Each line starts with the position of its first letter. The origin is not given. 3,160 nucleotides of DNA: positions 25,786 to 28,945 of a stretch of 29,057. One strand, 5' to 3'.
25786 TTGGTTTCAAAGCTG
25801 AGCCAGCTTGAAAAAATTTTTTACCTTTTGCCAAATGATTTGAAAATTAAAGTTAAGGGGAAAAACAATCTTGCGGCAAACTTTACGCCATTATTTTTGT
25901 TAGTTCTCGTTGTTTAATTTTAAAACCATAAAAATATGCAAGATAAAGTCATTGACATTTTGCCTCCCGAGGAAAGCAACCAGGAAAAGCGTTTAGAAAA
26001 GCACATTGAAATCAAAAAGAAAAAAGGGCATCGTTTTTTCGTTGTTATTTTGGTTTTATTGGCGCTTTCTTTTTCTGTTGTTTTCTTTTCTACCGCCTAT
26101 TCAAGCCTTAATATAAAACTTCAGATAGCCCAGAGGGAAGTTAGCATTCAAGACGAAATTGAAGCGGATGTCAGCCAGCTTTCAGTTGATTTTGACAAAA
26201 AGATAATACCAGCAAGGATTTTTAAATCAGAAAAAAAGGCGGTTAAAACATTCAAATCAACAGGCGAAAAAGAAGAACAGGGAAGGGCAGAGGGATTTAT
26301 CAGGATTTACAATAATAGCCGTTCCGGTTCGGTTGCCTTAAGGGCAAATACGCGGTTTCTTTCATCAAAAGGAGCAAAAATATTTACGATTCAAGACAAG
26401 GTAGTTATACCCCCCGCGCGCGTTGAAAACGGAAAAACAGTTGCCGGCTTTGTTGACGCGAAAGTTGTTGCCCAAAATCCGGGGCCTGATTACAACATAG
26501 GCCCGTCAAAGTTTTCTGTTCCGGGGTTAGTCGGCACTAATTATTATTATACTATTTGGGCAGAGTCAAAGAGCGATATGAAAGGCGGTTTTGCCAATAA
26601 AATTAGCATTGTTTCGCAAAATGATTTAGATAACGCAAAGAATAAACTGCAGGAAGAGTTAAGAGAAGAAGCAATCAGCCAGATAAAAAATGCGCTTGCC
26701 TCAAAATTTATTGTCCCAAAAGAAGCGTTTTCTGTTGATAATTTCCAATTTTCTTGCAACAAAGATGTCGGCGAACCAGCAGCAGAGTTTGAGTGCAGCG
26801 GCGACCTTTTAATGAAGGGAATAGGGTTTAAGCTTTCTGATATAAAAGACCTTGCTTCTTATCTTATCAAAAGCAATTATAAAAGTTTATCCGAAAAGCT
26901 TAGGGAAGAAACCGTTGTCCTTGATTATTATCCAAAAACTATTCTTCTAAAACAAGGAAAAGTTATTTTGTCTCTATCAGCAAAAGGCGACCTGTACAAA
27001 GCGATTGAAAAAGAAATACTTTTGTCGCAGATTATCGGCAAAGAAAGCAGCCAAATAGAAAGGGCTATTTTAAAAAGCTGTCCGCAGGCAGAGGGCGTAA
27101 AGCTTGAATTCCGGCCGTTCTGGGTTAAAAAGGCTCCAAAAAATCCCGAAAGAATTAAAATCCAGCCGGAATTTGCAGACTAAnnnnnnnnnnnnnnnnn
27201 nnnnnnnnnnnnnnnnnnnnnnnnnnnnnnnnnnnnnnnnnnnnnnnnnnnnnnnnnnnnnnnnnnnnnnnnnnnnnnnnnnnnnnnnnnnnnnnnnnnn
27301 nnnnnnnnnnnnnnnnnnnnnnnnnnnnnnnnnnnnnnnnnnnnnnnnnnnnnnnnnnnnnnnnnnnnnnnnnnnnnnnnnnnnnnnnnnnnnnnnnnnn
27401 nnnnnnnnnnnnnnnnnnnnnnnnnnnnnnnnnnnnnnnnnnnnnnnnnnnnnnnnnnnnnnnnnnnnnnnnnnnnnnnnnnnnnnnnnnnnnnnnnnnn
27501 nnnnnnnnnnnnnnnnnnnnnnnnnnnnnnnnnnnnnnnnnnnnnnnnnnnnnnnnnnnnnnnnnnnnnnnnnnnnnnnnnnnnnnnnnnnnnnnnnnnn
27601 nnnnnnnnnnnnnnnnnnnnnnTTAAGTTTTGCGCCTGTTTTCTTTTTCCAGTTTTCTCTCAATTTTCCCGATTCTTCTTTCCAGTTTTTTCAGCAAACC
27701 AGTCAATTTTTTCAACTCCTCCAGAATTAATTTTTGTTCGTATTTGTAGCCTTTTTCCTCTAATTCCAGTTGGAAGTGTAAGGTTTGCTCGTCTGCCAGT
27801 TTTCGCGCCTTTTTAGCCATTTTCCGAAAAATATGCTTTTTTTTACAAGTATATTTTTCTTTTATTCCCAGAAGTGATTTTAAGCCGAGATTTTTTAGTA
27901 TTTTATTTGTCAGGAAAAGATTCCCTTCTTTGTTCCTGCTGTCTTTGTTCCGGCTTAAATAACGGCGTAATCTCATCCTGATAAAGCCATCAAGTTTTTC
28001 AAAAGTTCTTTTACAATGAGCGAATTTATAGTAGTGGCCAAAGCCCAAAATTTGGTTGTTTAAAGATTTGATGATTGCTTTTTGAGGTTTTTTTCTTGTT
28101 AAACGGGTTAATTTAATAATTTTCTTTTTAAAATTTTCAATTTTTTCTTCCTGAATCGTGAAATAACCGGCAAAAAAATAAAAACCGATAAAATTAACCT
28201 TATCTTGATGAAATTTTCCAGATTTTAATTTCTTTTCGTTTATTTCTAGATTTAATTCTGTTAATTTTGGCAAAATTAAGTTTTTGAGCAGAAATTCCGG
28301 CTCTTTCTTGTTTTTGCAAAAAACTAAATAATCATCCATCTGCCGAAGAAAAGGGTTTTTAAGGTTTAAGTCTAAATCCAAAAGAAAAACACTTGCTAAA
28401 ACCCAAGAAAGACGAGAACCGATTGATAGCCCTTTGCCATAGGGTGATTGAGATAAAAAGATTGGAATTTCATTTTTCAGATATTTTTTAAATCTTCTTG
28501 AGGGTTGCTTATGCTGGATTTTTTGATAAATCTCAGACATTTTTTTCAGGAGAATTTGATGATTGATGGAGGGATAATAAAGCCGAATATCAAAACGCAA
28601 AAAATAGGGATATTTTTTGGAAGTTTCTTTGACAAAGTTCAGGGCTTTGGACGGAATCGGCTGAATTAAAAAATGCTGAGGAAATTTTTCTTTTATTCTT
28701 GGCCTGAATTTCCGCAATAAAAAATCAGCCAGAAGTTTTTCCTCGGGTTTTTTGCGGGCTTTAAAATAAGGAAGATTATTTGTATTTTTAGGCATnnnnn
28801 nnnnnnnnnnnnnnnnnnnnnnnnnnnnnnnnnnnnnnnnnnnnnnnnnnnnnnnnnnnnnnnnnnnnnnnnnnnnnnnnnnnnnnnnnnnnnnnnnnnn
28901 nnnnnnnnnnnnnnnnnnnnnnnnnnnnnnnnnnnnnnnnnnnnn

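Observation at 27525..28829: Flip/flop hairpins clamp the RT gene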

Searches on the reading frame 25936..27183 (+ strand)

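Call 6: search_protein_families(library=pfam, proteins=[window:25936-27183:+])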
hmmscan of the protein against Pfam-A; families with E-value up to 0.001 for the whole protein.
window:25936-27183:+ (415 aa): 1 family
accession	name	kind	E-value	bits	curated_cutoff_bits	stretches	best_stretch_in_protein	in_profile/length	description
PF21110.3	GlxA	-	0.00043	21.3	27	1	117-201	1-93/105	GlxA beta barrel domain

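Call 13: search_protein_families(library=padloc, proteins=[window:25936-27183:+], max_evalue=0.01)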
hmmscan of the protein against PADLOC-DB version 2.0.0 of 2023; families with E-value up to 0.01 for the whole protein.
window:25936-27183:+ (415 aa): 0 families

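Call 14: search_protein_families(library=ncbifam, proteins=[window:25936-27183:+], max_evalue=0.01)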
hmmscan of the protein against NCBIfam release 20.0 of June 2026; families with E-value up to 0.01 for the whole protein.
window:25936-27183:+ (415 aa): 1 family
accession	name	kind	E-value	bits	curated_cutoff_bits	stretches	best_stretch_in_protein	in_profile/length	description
NF052501.1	RdCuOxGlxASco2837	equivalog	0.0024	16.1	800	1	113-200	146-241/645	radical copper oxidase GlxA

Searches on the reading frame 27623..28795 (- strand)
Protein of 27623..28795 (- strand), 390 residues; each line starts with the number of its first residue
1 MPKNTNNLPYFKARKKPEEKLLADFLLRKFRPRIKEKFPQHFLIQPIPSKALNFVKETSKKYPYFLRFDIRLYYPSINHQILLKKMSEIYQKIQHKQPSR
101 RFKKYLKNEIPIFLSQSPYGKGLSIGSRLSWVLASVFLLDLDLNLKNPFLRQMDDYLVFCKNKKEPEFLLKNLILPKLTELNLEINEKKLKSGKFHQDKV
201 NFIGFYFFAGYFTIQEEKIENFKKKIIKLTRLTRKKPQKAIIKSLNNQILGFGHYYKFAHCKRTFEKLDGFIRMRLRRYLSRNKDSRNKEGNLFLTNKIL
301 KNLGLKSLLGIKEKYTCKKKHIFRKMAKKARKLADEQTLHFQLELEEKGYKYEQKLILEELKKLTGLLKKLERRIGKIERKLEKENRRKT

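Call 6: search_protein_families(library=pfam, proteins=[window:27623-28795:-])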
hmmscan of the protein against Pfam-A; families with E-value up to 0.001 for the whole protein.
window:27623-28795:- (390 aa): 2 families
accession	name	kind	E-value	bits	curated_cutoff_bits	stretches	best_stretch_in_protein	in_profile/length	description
PF08388.16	GIIM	-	7.9e-14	51.8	23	1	220-286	2-69/80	Group II intron, maturase-specific domain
PF00078.32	RVT_1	-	2e-12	47.7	29.6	1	55-206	57-204/205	Reverse transcriptase (RNA-dependent DNA polymerase)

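Call 13: search_protein_families(library=padloc, proteins=[window:27623-28795:-], max_evalue=0.01)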
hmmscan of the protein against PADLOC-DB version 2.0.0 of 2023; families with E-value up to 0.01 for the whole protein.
window:27623-28795:- (390 aa): 21 families
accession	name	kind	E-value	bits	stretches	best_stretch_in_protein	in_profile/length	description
PDLC03777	RT_UG38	-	5.5e-159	526.8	1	1-313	1-309/309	DRT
PDLC03754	RT_UG17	-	1.1e-26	91.7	1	30-281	95-356/429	DRT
PDLC03779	RT_UG4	-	1e-18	65.5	1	51-233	104-284/307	DRT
PDLC01136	RT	-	4.8e-16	57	1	51-208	116-259/263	RT (reverse transcriptase)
PDLC03775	RT_UG36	-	1.9e-13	48.1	1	65-192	145-266/557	DRT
PDLC03785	RT_UG9_large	-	3.3e-13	46.8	1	57-224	370-530/772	DRT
PDLC01607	RT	-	8.6e-13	46.8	1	52-206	32-160/161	"CAS-I,CAS-II,CAS-III,CAS-IV,CAS-V,CAS-VI; acquisition_associated"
PDLC03748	Drt6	-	1.4e-11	42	1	50-243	111-303/511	DRT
PDLC03773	RT_UG34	-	1.4e-11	42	1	55-235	142-328/512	DRT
PDLC03755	RT_UG18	-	1.7e-11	42.2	1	58-224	114-277/295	DRT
PDLC02179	Drt4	-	2.3e-11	41.4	1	58-228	124-301/542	-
PDLC03783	Drt8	-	7.4e-11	40.1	1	55-190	128-256/493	DRT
PDLC03759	RT_UG21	-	9.7e-11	39.1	1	57-189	136-261/503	DRT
PDLC02063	Cas1_IIIb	-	6.9e-10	36.1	1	55-238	125-289/617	-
PDLC03752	Drt4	-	1.1e-09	36.1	1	60-196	128-262/467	DRT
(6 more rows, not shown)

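Call 14: search_protein_families(library=ncbifam, proteins=[window:27623-28795:-], max_evalue=0.01)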
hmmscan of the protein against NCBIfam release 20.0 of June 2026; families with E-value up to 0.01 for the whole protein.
window:27623-28795:- (390 aa): 3 families
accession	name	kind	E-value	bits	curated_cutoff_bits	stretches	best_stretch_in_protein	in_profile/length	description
TIGR04416.1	group_II_RT_mat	equivalog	8e-30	104.1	300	1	53-283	112-352/353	group II intron reverse transcriptase/maturase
NF041749.1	Drt4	equivalog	1.9e-08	33.8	450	1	116-190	188-264/489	antiviral reverse transcriptase Drt4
NF038233.2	retron_St85_RT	exception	2.2e-05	23.9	235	1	60-233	86-257/289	retron St85 family RNA-directed DNA polymerase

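Call 15: find_homologous_proteins(query=window:27623-28795:-)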
Query window:27623-28795:- (390 aa): 190 proteins with E <= 0.001 among 8000 candidates; the best 120 are listed.
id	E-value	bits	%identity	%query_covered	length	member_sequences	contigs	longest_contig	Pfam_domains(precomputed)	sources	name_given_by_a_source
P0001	1.1e-247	840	100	100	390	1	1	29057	PF00078.33,PF08388.17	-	-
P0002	2.3e-175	602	74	99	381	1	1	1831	PF00078.33,PF08388.17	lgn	-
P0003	2.5e-175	602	73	99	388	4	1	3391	PF00078.33,PF08388.17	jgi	-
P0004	1.6e-174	599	73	97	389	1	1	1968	PF00078.33,PF08388.17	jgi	-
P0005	4.4e-170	584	73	98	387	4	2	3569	PF00078.33,PF08388.17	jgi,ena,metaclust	metaclust:\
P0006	1.7e-169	582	72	98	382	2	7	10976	PF00078.33,PF08388.17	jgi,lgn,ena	-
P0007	2.5e-166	572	71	98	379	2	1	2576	PF00078.33,PF08388.17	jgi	-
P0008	4.2e-165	568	70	98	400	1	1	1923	PF00078.33,PF08388.17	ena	-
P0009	3.1e-162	559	69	100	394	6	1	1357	PF00078.33,PF08388.17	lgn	-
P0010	3.1e-159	549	68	98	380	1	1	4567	PF00078.33,PF08388.17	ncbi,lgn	-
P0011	1.9e-158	546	68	100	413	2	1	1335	PF00078.33,PF08388.17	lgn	-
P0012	4.6e-156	538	67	98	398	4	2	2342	PF00078.33,PF08388.17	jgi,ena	-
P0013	9.0e-154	531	68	98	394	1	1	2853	PF00078.33,PF08388.17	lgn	-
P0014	3.7e-152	525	64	98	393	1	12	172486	PF00078.33,PF08388.17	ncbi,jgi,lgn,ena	-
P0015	1.3e-148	514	65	97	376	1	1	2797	PF00078.33,PF08388.17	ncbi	-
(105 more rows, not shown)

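Call 18: find_related_loci(query=A1, collection=genome_contigs, flank=3000)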
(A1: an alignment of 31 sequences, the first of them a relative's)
Query A1 (390 aa) in genome_contigs; peptide patterns used: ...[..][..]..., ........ (x = any residue, [..] = any of these).
75 stretches matched a pattern; 19 encode a relative of the query (tblastn E <= 1e-3); 18 distinct loci.
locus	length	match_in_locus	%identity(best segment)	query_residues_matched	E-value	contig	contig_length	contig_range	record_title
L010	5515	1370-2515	60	1-387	8e-148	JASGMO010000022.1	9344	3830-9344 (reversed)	MAG: Patescibacteria group bacterium isolate DJKA126_ANT-KO_bin.17 scaffold_3541, whole genome shotgun sequence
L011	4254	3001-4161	60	1-387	8e-148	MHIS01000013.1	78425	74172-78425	MAG: Candidatus Colwellbacteria bacterium GWA2_46_10 gwa2_scaffold_2806, whole genome shotgun sequence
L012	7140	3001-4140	60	4-387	7e-138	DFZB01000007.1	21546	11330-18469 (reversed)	MAG TPA_asm: Patescibacteria group bacterium UBA4067 UBA4067_contig_12621, whole genome shotgun sequence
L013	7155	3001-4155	58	6-386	2e-134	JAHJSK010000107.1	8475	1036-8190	MAG: Patescibacteria group bacterium isolate OS_PC_MetaG.mb.199 OS_PC_MetaG.mb.199_k141_791330, whole genome shotgun seq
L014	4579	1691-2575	67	1-299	1e-130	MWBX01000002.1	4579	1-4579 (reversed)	MAG: Parcubacteria group bacterium ADurb.Bin247 BWY34_contig000002, whole genome shotgun sequence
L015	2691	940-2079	54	7-385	4e-125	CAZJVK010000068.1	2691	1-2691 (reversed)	MAG TPA_asm: uncultured Candidatus Saccharibacteria bacterium isolate binchicken_co181_162 genome assembly, contig: NODE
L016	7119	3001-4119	52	7-390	3e-116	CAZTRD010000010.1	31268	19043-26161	MAG TPA_asm: uncultured Candidatus Saccharibacteria bacterium isolate SRP178699_co1_515 genome assembly, contig: NODE_15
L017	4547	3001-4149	52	4-389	2e-103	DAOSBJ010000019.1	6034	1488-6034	MAG TPA_asm: Candidatus Paceibacterota bacterium isolate AMR_MDS_1886 NODE_8319_length_6034_cov_10.324636, whole genome 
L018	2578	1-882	60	92-387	5e-104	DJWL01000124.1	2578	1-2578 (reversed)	MAG TPA_asm: Flavobacteriaceae bacterium UBA6231 UBA6231_contig_53643, whole genome shotgun sequence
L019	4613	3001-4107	50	9-377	4e-100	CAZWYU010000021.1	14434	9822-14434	MAG TPA_asm: uncultured Candidatus Saccharibacteria bacterium isolate SRP067234_co1_81 genome assembly, contig: k99_1116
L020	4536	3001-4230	46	4-378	1e-94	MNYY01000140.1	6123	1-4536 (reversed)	MAG: Candidatus Atribacteria bacterium CG2_30_33_13 cg2_3.0_scaffold_16149_c, whole genome shotgun sequence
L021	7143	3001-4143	60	1-382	3e-144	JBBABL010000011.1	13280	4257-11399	MAG: Candidatus Paceibacterota bacterium isolate SO_2017_LW1_2 NODE_3887_length_13280_cov_1.575914_LW64-88_2017, whole g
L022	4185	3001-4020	54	38-380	4e-94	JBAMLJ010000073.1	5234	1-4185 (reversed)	MAG: bacterium isolate MAG2 ExploCarb_3808S_S2_3276_length_5234_cov_8, whole genome shotgun sequence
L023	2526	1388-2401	54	38-378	3e-96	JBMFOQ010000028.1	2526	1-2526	MAG: Minisyncoccia bacterium isolate KM4338-41 NODE_28_length_2526_cov_2.983258, whole genome shotgun sequence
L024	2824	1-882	60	92-387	2e-95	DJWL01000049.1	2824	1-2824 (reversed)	MAG TPA_asm: Flavobacteriaceae bacterium UBA6231 UBA6231_contig_53644, whole genome shotgun sequence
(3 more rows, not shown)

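Call 25: find_encoding_contigs(protein=P0006, flank=3000, max_places=4)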
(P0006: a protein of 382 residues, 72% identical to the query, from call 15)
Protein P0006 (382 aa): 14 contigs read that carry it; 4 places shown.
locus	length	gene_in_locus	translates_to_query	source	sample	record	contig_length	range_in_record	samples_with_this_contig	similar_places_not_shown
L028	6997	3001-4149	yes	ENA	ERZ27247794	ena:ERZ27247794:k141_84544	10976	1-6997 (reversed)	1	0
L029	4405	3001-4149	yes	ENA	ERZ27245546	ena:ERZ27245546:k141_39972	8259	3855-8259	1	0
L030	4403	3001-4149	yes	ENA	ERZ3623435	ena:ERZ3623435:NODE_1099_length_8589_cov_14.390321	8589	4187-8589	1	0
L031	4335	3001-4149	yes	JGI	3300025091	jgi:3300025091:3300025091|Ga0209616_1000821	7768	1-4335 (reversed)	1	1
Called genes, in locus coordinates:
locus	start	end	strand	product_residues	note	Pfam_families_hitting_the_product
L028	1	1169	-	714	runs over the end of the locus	PF00005:ABC_tran (faint), PF02463:SMC_N, PF13175:AAA_15 (weak), PF13476:AAA_23, PF13555:AAA_29 (weak), PF13304:AAA_21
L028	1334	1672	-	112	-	-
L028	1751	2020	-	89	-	PF05016:ParE_toxin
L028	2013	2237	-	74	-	-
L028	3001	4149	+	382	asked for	PF00078:RVT_1, PF08388:GIIM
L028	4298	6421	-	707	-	-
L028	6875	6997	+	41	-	?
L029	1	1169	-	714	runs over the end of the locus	PF00005:ABC_tran (faint), PF02463:SMC_N, PF13175:AAA_15 (weak), PF13476:AAA_23, PF13555:AAA_29 (weak), PF13304:AAA_21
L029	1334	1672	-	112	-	-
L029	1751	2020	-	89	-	PF05016:ParE_toxin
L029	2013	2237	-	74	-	-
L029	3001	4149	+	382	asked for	PF00078:RVT_1, PF08388:GIIM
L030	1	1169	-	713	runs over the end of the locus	PF00005:ABC_tran (faint), PF02463:SMC_N, PF13175:AAA_15, PF13476:AAA_23, PF13555:AAA_29 (weak), PF13304:AAA_21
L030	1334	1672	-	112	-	-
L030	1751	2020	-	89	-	PF05016:ParE_toxin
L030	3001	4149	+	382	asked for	PF00078:RVT_1, PF08388:GIIM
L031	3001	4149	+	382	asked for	PF00078:RVT_1, PF08388:GIIM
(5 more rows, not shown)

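Call 26: find_encoding_contigs(protein=P0003, flank=3000, max_places=2)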
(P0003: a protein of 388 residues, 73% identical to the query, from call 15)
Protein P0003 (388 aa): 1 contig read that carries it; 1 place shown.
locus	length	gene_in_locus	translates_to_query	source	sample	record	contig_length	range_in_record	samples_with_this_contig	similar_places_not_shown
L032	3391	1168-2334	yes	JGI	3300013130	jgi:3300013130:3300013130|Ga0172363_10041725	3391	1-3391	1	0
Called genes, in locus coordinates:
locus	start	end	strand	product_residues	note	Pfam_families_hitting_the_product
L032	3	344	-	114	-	?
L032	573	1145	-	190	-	PF10502:Peptidase_S26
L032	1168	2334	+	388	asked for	PF00078:RVT_1, PF08388:GIIM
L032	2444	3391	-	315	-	?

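Call 27: find_encoding_contigs(protein=P0005, flank=3000, max_places=2)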
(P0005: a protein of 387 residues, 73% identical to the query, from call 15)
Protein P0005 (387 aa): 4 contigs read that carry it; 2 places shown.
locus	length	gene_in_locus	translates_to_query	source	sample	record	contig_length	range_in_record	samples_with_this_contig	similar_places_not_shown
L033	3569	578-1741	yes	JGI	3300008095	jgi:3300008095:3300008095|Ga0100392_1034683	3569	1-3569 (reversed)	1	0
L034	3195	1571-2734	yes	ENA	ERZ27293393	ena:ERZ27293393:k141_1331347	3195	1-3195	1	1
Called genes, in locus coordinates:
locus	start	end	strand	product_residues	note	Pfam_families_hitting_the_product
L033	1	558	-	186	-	?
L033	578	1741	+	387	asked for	PF00078:RVT_1, PF08388:GIIM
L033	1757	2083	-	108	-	PF02452:PemK_toxin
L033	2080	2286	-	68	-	-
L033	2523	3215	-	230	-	-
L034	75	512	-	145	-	PF01934:HepT-like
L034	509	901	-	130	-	PF01909:NTP_transf_2, PF18765:Polbeta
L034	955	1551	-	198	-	PF10502:Peptidase_S26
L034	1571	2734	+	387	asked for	PF00078:RVT_1, PF08388:GIIM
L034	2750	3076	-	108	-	PF02452:PemK_toxin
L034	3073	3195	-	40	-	?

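Call 28: find_encoding_contigs(protein=P0014, flank=3000, max_places=3)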
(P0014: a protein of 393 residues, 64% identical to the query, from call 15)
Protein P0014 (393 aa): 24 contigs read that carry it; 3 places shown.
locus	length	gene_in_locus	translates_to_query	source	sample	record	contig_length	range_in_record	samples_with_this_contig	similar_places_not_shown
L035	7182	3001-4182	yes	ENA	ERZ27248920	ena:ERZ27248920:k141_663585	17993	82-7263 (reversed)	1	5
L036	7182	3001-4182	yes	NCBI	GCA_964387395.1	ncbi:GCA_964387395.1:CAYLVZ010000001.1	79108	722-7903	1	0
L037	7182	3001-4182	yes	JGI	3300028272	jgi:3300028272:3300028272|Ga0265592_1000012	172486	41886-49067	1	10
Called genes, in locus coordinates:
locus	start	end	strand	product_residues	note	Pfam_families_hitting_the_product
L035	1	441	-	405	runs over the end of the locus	PF13580:SIS_2, PF08645:PNK3P (weak), PF13242:Hydrolase_like (weak)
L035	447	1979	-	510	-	PF01467:CTP_transf_like, PF00294:PfkB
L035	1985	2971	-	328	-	PF01073:3Beta_HSD, PF01370:Epimerase, PF02719:Polysacc_synt_2, PF04321:RmlD_sub_bind, PF05368:NmrA, PF07993:NAD_binding_4, PF13460:NAD_binding_10, PF16363:GDP_Man_Dehyd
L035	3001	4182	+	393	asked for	PF00078:RVT_1, PF08388:GIIM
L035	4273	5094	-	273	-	-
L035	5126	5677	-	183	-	PF13473:Cupredoxin_1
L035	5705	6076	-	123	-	-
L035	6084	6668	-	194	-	PF00574:CLP_protease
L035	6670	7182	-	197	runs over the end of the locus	?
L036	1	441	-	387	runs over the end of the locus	?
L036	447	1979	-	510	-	PF01467:CTP_transf_like, PF00294:PfkB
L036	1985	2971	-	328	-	PF01073:3Beta_HSD, PF01370:Epimerase, PF02719:Polysacc_synt_2, PF04321:RmlD_sub_bind, PF05368:NmrA, PF07993:NAD_binding_4, PF13460:NAD_binding_10, PF16363:GDP_Man_Dehyd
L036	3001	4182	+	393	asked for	PF00078:RVT_1, PF08388:GIIM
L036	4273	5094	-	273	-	-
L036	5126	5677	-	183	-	PF13473:Cupredoxin_1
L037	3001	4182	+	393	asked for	PF00078:RVT_1, PF08388:GIIM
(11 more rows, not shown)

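Call 37: find_encoding_contigs(protein=P0002, flank=2000, max_places=2)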
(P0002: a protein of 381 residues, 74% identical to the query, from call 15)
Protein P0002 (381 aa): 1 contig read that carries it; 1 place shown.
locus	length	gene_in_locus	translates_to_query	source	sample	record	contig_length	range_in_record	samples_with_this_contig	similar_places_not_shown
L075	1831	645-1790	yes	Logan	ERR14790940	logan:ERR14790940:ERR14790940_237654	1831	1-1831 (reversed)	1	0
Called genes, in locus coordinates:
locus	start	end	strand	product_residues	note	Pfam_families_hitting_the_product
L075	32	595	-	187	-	PF10502:Peptidase_S26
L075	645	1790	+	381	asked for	PF00078:RVT_1, PF08388:GIIM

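Call 38: find_encoding_contigs(protein=P0004, flank=2000, max_places=2)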
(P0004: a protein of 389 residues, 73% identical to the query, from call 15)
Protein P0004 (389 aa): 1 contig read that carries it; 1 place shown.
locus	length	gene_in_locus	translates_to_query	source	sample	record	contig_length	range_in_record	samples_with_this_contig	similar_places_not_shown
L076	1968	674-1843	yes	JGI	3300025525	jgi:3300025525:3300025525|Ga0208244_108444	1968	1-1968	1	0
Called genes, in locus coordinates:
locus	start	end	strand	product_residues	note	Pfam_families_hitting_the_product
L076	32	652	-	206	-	PF10502:Peptidase_S26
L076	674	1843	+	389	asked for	PF00078:RVT_1, PF08388:GIIM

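Call 39: find_encoding_contigs(protein=P0007, flank=2000, max_places=2)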
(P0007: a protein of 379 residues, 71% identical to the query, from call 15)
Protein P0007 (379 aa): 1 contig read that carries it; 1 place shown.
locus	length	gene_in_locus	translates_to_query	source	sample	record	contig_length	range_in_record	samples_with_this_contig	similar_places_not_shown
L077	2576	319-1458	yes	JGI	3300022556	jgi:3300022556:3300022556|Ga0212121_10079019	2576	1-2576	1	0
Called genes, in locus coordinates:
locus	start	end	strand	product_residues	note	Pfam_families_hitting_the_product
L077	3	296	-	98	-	?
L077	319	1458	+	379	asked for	PF00078:RVT_1, PF08388:GIIM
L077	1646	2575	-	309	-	?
